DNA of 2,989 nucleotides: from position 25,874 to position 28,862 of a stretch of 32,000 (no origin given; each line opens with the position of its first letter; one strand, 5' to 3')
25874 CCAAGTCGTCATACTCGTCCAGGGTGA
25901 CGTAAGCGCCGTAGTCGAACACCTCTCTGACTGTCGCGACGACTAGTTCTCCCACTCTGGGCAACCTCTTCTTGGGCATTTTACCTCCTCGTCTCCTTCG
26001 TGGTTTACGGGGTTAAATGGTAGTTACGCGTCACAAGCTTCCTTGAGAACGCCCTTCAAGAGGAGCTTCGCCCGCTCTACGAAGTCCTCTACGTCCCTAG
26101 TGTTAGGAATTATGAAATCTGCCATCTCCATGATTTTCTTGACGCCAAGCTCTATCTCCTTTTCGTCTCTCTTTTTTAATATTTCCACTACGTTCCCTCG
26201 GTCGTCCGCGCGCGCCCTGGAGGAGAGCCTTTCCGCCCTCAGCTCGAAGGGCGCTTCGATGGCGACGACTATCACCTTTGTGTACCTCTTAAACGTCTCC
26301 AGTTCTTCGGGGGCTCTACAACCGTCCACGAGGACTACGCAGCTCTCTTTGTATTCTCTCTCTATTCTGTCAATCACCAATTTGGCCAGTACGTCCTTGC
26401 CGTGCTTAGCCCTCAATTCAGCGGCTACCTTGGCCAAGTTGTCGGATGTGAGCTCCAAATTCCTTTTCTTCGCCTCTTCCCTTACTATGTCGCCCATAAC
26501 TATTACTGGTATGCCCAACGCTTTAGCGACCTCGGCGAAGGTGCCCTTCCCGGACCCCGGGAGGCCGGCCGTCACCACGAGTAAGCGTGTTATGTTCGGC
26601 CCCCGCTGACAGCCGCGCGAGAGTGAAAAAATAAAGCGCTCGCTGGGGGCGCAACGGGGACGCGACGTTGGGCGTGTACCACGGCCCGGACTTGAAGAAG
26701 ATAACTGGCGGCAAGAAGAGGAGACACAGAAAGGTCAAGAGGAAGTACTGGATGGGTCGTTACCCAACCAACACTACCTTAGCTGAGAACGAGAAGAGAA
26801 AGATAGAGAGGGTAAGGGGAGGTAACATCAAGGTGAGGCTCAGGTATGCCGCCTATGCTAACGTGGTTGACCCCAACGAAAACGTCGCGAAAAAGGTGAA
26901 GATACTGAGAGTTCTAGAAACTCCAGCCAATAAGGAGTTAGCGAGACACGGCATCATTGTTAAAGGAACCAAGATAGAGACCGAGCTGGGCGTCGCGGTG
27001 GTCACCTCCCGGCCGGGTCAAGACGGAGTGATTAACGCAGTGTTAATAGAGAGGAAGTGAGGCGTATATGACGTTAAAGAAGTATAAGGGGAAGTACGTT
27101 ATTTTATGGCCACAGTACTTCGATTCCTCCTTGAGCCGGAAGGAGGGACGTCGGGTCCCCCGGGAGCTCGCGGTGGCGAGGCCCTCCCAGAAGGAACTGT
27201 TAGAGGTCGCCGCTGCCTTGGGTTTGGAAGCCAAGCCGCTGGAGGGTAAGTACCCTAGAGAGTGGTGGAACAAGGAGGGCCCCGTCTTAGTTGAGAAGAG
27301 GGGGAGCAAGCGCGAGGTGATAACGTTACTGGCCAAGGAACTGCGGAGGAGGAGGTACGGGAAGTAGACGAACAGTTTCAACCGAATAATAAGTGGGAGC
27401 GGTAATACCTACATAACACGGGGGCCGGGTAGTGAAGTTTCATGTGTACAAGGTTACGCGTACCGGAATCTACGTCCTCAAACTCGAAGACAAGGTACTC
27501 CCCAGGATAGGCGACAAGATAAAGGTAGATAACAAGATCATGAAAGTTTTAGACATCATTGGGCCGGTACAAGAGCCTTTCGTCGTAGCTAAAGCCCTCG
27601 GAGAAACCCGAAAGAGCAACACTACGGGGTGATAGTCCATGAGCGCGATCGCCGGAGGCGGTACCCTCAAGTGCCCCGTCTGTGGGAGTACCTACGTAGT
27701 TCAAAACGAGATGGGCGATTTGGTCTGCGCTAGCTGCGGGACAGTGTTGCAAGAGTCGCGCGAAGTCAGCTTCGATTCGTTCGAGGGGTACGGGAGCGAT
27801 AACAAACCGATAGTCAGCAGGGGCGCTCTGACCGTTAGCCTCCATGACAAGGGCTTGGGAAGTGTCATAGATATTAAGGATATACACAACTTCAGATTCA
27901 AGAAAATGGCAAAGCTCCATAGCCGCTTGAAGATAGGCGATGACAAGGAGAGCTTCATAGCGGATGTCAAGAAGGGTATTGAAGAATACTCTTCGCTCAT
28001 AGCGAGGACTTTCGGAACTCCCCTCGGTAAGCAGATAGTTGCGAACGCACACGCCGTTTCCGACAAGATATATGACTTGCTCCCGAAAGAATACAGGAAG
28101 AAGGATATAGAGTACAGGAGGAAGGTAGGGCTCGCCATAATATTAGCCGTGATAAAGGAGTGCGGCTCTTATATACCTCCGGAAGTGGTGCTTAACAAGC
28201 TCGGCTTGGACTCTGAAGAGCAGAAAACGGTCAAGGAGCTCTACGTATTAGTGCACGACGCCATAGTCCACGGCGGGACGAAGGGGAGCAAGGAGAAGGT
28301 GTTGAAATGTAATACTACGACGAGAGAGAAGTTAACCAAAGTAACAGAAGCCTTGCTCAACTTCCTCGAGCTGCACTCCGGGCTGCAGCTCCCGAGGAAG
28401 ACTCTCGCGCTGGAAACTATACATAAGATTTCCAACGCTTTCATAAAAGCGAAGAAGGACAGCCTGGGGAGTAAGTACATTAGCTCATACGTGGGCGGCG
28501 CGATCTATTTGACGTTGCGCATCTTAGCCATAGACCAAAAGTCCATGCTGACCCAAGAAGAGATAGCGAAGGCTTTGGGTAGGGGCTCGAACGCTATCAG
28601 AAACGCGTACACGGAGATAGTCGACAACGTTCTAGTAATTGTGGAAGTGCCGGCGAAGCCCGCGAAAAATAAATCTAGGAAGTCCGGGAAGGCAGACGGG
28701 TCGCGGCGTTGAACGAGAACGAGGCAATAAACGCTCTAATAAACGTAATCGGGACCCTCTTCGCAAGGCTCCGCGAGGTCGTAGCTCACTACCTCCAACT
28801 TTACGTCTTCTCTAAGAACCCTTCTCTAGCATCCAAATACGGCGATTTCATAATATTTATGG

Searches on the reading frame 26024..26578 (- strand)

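Call 85: search_protein_families(library=pfam, proteins=[window:26024-26578:-], max_evalue=0.001)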
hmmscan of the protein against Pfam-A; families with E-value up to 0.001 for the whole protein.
window:26024-26578:- (184 aa): 4 families
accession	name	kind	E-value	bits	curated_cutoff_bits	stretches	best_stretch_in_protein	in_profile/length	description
PF13207.12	AAA_17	-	6.9e-20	72.2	27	1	5-130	2-132/136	AAA domain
PF13238.12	AAA_18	-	1.7e-13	51.5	29.4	1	4-127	4-117/128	AAA domain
PF00406.28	ADK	-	1.8e-07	31.8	26.8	1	5-135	3-133/151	Adenylate kinase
PF13671.12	AAA_33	-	1.3e-06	29.3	27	1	2-129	3-127/143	AAA domain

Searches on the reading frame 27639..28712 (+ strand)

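Call 85: search_protein_families(library=pfam, proteins=[window:27639-28712:+], max_evalue=0.001)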
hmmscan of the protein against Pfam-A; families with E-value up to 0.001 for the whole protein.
window:27639-28712:+ (357 aa): 1 family
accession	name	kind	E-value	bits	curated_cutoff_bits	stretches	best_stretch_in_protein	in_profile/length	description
PF08271.17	Zn_Ribbon_TF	-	6.6e-09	35.6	29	1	11-40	2-32/43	TFIIB zinc-binding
